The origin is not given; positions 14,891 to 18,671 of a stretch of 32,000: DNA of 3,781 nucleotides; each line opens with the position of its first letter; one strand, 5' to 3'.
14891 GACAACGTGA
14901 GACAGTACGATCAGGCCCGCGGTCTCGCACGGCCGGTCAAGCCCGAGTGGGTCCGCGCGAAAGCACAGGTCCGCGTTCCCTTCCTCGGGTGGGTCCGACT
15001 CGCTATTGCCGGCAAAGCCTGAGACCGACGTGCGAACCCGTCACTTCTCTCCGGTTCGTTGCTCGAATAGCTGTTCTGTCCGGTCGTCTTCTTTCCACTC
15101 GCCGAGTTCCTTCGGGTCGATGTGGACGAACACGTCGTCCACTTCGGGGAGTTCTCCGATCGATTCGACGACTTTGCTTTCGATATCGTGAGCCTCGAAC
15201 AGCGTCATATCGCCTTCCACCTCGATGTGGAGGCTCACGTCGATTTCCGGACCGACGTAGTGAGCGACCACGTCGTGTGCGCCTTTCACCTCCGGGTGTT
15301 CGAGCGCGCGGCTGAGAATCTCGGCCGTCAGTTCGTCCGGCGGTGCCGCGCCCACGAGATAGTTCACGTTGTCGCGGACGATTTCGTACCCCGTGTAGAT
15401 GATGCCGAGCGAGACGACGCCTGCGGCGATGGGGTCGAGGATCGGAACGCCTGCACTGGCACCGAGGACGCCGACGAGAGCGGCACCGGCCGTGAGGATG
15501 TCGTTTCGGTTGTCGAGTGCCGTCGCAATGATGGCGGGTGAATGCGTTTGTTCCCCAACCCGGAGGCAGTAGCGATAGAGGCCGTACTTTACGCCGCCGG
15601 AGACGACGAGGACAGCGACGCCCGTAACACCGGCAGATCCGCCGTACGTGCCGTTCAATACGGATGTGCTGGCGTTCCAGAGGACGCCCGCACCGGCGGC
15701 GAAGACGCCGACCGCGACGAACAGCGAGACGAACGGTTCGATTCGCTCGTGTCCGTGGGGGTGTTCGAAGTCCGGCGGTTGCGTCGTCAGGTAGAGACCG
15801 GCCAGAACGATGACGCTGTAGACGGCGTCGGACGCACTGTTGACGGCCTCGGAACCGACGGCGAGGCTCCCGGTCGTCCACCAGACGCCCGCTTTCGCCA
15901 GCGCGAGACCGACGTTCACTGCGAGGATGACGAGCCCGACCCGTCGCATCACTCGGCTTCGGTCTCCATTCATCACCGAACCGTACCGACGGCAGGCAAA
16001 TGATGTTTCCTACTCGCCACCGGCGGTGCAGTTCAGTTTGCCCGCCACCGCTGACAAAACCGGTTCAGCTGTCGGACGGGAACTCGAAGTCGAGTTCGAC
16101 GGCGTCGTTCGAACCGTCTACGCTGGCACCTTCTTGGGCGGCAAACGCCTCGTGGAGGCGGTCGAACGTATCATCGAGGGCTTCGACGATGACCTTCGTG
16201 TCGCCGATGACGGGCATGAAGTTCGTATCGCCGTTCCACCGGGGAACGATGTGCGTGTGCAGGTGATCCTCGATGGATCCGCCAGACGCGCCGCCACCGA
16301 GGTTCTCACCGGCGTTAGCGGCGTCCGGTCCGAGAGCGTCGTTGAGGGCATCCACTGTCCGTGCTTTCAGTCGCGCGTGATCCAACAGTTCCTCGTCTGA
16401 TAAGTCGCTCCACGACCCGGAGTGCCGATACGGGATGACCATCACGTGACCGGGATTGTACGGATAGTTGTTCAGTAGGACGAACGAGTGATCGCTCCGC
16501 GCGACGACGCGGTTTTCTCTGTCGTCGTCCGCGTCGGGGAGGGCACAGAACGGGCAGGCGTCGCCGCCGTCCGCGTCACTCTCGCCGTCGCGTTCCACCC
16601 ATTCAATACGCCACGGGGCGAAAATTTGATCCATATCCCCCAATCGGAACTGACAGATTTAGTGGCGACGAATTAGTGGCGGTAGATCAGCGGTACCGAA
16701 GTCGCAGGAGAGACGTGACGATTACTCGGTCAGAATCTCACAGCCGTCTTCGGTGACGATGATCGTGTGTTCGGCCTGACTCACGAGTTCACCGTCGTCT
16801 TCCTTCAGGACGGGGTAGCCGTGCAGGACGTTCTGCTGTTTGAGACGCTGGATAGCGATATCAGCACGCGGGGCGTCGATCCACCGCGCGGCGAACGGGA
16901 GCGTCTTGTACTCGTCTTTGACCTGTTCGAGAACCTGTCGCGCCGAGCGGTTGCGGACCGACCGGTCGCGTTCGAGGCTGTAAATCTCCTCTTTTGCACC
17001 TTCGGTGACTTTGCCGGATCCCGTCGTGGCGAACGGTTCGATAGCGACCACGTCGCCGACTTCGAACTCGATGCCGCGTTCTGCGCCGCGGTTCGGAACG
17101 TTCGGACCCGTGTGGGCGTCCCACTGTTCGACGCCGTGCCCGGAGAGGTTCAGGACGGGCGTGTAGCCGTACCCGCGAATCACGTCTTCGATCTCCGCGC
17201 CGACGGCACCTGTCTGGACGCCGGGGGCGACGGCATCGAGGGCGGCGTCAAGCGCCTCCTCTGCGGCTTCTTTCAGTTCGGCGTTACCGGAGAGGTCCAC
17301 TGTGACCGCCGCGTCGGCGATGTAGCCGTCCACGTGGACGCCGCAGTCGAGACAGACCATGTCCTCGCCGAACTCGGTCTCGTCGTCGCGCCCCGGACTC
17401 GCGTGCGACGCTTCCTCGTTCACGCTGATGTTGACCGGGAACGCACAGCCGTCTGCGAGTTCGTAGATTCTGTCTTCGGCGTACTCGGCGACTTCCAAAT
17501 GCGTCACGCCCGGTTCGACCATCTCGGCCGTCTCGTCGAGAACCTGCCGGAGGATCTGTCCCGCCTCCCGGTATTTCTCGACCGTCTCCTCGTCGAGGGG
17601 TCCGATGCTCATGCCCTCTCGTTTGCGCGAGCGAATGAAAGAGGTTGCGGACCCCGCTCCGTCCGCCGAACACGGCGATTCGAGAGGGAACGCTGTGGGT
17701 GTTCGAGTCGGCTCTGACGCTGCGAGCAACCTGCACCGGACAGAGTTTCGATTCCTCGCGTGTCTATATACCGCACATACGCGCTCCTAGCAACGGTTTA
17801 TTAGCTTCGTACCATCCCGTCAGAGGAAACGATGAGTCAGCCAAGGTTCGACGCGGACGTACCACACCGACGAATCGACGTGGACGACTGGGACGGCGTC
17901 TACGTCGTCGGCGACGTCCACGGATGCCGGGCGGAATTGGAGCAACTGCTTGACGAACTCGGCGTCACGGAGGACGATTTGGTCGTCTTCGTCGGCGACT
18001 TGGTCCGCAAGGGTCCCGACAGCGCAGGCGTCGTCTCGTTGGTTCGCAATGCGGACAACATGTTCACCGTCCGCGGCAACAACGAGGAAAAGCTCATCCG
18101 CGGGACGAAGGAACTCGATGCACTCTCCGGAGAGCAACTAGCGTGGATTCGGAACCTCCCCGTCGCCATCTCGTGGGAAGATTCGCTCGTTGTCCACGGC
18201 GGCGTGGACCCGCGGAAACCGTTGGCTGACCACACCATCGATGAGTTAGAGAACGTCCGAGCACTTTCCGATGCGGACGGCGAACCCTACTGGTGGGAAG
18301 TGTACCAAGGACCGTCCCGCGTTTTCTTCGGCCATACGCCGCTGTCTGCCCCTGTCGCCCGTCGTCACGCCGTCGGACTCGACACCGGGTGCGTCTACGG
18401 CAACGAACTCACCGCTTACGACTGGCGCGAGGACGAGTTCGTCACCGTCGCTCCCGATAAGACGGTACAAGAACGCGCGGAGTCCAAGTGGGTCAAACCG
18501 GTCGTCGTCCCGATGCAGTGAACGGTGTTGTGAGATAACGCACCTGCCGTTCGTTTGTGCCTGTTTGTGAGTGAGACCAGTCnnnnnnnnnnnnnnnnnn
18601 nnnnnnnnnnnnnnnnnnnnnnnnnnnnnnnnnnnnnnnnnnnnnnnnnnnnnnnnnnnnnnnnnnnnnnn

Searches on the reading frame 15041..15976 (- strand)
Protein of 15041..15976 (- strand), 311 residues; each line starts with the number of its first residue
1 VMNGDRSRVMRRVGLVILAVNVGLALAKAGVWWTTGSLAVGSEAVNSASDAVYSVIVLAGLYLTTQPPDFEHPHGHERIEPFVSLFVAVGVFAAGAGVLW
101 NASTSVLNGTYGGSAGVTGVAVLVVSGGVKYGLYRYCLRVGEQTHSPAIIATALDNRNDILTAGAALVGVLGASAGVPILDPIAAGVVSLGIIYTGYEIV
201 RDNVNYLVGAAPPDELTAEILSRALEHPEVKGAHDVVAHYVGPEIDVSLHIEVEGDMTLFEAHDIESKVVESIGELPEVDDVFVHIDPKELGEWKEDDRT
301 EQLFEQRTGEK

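Call 21: search_protein_families(library=pfam, proteins=[window:15041-15976:-], max_evalue=0.001)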
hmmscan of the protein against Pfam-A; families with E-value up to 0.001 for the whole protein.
window:15041-15976:- (311 aa): 2 families
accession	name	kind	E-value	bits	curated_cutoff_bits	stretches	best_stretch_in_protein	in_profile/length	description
PF01545.26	Cation_efflux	-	7.1e-44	150.4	26.6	1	15-208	2-198/198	Cation efflux family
PF16916.11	ZT_dimer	-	1.5e-16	60.6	26.7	1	212-288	1-77/78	Dimerisation domain of Zinc Transporter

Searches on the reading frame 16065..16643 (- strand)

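Call 21: search_protein_families(library=pfam, proteins=[window:16065-16643:-], max_evalue=0.001)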
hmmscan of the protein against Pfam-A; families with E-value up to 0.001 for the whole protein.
window:16065-16643:- (192 aa): 3 families
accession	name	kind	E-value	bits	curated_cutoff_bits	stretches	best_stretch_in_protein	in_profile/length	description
PF01230.28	HIT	-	6.8e-13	49.5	21.5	1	43-135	5-95/98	HIT domain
PF11969.13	DcpS_C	-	1.5e-05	25.8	24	1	30-133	2-100/114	Scavenger mRNA decapping enzyme C-term binding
PF04677.20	CwfJ_C_1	-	0.00058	20.2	21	1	24-85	8-67/122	Protein similar to CwfJ C-terminus 1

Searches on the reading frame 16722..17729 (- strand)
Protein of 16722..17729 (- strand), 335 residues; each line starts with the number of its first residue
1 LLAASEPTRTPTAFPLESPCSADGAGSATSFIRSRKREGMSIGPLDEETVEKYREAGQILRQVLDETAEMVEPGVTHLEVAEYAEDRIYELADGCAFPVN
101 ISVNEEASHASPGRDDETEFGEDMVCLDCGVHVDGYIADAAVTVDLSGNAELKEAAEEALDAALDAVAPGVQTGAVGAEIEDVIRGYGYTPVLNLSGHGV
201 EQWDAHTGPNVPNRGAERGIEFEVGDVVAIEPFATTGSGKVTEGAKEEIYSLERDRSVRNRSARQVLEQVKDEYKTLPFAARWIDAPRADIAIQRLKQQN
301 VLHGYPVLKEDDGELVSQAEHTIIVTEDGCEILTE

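Call 22: search_protein_families(library=pfam, proteins=[window:16722-17729:-], max_evalue=0.001)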
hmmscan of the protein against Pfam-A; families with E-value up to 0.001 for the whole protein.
window:16722-17729:- (335 aa): 1 family
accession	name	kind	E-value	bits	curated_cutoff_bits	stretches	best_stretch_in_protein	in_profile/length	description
PF00557.29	Peptidase_M24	-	3e-35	122.3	23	1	51-240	1-188/208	Metallopeptidase family M24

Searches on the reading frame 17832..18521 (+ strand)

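Call 22: search_protein_families(library=pfam, proteins=[window:17832-18521:+], max_evalue=0.001)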
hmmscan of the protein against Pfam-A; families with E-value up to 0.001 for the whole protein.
window:17832-18521:+ (229 aa): 2 families
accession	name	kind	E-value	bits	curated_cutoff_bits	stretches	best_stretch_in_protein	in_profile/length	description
PF00149.33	Metallophos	-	1.3e-16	62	21.5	1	23-183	3-160/191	Calcineurin-like phosphoesterase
PF12850.12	Metallophos_2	-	5.6e-06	26.9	27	1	23-126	3-91/154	Calcineurin-like phosphoesterase superfamily domain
